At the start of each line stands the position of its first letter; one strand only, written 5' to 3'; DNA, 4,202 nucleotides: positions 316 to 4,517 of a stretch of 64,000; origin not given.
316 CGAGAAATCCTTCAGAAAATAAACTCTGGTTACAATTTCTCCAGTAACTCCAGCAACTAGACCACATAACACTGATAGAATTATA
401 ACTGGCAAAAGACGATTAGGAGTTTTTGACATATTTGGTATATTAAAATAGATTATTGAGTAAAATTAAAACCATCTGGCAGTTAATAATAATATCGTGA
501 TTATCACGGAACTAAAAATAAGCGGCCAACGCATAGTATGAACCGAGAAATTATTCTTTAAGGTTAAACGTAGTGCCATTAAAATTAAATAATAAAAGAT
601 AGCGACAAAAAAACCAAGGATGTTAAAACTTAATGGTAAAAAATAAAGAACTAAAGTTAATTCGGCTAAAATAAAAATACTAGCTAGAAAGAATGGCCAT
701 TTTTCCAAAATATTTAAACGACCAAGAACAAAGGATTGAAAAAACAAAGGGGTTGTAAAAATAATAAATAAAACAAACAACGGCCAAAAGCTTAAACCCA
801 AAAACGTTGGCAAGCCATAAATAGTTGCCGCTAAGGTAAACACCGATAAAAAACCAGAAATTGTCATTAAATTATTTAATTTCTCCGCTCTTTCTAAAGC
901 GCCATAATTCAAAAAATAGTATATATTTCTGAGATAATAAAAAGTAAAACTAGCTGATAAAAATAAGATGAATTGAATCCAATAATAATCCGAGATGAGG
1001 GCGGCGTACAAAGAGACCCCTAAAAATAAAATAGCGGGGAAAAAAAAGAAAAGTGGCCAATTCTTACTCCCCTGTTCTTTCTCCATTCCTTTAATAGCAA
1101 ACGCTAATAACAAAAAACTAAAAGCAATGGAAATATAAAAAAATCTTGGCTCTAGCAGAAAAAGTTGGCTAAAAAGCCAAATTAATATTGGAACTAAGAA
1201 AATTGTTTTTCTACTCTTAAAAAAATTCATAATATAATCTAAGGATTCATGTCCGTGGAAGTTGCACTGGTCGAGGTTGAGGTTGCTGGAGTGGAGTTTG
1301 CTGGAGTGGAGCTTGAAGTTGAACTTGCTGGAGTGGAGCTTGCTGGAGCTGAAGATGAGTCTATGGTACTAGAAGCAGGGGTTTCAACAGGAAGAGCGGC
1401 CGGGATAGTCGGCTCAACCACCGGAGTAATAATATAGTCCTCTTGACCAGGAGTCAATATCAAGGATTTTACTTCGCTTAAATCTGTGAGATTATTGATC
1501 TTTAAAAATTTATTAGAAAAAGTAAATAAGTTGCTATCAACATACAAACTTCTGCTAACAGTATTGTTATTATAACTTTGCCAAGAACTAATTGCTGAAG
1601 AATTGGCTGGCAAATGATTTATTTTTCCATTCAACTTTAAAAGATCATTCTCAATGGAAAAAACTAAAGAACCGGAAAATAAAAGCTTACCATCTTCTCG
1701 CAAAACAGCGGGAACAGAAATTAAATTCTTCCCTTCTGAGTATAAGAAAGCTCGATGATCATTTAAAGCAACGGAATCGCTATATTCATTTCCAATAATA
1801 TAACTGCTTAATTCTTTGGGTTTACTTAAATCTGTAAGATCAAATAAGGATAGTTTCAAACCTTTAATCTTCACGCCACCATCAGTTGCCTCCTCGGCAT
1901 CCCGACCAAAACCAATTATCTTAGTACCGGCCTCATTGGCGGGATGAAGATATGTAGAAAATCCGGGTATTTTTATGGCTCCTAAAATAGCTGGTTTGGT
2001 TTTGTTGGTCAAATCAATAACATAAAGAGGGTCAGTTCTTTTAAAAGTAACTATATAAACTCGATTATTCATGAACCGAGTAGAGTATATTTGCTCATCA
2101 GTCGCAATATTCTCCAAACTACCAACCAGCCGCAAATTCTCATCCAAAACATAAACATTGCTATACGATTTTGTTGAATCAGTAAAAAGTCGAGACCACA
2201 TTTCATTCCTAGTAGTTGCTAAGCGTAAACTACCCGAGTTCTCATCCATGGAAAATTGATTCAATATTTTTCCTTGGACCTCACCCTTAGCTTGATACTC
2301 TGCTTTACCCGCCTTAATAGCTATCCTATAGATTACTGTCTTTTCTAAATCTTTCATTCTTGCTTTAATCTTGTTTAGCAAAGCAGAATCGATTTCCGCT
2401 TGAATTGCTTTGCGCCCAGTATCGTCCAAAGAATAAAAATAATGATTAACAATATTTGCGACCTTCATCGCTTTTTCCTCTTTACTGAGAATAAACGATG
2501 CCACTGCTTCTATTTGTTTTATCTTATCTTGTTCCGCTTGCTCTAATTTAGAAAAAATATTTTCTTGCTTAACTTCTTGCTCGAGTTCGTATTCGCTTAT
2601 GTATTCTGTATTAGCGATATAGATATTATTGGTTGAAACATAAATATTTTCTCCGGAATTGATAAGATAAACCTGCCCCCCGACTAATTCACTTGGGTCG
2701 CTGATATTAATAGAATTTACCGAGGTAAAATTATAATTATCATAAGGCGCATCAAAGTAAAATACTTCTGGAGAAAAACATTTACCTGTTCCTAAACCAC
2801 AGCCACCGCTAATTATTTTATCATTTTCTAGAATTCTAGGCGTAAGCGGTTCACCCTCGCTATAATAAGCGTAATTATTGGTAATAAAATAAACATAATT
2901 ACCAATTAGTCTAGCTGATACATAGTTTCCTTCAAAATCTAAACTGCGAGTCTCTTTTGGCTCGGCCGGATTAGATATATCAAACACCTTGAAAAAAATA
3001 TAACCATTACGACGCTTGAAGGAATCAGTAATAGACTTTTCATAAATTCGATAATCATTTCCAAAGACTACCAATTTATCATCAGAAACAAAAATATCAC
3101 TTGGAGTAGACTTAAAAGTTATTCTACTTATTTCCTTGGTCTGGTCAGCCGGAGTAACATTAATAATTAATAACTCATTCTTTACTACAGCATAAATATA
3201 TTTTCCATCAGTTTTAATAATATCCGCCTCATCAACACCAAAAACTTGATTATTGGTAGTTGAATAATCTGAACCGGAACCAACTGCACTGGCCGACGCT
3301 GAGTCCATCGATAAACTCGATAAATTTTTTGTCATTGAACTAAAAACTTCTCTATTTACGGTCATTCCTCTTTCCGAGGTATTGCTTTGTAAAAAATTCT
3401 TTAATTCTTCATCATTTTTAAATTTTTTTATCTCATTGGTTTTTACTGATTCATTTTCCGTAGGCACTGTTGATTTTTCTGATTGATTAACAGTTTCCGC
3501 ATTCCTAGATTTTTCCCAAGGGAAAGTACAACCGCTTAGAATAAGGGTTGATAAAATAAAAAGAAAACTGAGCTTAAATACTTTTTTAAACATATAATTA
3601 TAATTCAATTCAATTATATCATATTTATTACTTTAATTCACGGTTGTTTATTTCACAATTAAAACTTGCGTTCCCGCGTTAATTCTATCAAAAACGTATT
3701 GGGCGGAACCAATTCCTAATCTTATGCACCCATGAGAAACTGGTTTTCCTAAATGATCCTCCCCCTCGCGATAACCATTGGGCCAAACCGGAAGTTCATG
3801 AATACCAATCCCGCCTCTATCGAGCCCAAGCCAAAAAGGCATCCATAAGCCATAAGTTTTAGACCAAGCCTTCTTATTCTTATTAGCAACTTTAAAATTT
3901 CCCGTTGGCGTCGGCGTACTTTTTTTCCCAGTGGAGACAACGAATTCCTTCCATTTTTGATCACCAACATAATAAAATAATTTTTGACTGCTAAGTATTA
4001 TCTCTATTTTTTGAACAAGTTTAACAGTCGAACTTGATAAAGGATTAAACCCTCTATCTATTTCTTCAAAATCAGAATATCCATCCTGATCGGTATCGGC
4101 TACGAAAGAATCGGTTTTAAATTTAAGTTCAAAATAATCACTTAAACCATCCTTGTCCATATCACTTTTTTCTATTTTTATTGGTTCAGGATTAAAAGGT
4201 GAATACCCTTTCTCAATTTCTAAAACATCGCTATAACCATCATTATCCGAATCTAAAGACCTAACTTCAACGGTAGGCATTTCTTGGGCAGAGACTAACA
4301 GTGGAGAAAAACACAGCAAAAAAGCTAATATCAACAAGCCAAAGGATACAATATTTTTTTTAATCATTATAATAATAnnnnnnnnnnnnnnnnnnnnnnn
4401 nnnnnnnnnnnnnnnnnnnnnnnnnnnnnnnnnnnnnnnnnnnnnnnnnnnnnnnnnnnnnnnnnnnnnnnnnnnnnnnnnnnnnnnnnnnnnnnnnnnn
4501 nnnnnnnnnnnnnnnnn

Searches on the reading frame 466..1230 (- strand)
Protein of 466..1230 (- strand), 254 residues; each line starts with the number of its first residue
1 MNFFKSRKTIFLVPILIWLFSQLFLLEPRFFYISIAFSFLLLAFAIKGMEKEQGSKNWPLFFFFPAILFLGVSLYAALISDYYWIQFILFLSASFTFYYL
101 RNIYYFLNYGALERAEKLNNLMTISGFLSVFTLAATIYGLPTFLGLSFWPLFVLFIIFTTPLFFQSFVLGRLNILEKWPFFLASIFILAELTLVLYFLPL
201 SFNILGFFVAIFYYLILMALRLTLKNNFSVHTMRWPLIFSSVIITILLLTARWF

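Call 71: find_encoding_contigs(protein=window:466-1230:-, flank=10000, max_places=2)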
Protein window:466-1230:- (254 aa): 4 contigs read that carry it; 2 places shown.
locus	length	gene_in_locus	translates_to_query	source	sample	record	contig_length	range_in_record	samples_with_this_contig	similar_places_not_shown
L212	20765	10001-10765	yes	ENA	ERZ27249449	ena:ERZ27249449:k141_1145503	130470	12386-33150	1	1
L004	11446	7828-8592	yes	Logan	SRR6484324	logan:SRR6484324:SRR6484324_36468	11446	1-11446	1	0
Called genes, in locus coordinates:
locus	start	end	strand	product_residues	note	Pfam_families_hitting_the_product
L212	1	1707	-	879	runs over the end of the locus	PF02861:Clp_N, PF23569:NBD_SMAX1, PF00004:AAA, PF17871:AAA_lid_9, PF07724:AAA_2, PF00004:AAA, PF07728:AAA_5, PF10431:ClpB_D2-small, +5 more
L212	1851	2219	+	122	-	-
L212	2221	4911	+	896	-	PF02861:Clp_N (weak), PF12775:AAA_7 (faint), PF00004:AAA (weak), PF17871:AAA_lid_9, PF00004:AAA, PF07724:AAA_2, PF07728:AAA_5, PF10431:ClpB_D2-small, +2 more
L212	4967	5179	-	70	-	-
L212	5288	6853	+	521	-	PF00953:Glycos_transf_4, PF02677:QueH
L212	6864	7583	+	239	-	PF18884:TSP3_bac (faint), PF03734:YkuD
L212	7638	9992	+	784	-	PF09826:Beta_propel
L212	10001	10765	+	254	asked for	-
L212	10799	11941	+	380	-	PF13180:PDZ_2, PF00595:PDZ (weak), PF17820:PDZ_6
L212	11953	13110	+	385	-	PF00162:PGK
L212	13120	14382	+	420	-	PF03952:Enolase_N, PF00113:Enolase_C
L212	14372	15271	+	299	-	PF01676:Metalloenzyme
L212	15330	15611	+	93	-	-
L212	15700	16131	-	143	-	PF02681:DUF212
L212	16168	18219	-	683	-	PF02518:HATPase_c, PF00204:DNA_gyraseB, PF01751:Toprim, PF00986:DNA_gyraseB_C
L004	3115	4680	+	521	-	PF00953:Glycos_transf_4, PF02677:QueH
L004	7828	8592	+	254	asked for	-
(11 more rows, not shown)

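Call 98: search_protein_families(library=pfam, proteins=[window:466-1230:-], max_evalue=0.001)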
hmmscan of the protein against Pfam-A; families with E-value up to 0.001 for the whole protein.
window:466-1230:- (254 aa): 0 families

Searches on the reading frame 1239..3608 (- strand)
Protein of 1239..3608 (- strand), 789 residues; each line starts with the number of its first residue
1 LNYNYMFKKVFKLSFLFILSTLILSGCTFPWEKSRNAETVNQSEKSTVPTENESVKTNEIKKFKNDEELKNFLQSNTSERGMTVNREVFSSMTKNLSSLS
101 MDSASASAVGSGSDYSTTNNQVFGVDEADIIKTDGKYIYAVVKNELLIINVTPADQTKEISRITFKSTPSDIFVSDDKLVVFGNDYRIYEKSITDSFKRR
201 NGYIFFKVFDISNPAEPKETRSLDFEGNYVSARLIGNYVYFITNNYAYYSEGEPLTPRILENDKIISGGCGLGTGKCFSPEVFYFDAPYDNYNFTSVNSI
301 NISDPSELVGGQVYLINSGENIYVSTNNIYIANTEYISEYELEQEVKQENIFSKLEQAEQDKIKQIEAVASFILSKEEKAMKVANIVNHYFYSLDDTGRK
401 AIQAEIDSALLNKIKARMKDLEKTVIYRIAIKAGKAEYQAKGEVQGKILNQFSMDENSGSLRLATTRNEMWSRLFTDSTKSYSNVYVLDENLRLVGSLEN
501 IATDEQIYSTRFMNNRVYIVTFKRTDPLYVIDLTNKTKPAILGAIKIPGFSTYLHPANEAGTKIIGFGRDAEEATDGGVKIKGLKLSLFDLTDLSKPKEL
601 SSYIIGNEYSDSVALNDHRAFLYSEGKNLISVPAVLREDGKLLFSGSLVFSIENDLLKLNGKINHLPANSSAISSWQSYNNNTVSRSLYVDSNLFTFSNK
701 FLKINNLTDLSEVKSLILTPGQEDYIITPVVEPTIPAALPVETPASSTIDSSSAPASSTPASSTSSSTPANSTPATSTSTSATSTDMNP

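Call 98: search_protein_families(library=pfam, proteins=[window:1239-3608:-], max_evalue=0.001)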
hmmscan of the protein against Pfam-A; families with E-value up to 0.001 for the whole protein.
window:1239-3608:- (789 aa): 1 family
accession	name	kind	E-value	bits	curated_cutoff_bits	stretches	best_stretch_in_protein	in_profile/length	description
PF09826.15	Beta_propel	-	6.9e-142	474.2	22.4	1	115-709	1-494/495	Beta propeller domain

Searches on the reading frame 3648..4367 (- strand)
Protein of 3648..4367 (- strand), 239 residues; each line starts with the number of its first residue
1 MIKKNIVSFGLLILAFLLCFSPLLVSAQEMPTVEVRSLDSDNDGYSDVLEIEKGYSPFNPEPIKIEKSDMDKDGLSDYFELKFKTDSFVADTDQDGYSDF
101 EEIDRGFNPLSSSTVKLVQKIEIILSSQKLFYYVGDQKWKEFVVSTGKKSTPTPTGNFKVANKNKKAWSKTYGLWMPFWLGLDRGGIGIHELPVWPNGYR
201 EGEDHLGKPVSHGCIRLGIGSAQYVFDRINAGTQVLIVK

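Call 98: search_protein_families(library=pfam, proteins=[window:3648-4367:-], max_evalue=0.001)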
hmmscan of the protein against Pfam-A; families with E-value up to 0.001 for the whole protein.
window:3648-4367:- (239 aa): 2 families
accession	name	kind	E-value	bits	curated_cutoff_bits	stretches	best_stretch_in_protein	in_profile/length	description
PF03734.19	YkuD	-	5.1e-22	79.5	23.4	1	121-237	4-146/146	L,D-transpeptidase catalytic domain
PF18884.5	TSP3_bac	-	6e-09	36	25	0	39-51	1-13/22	Bacterial TSP3 repeat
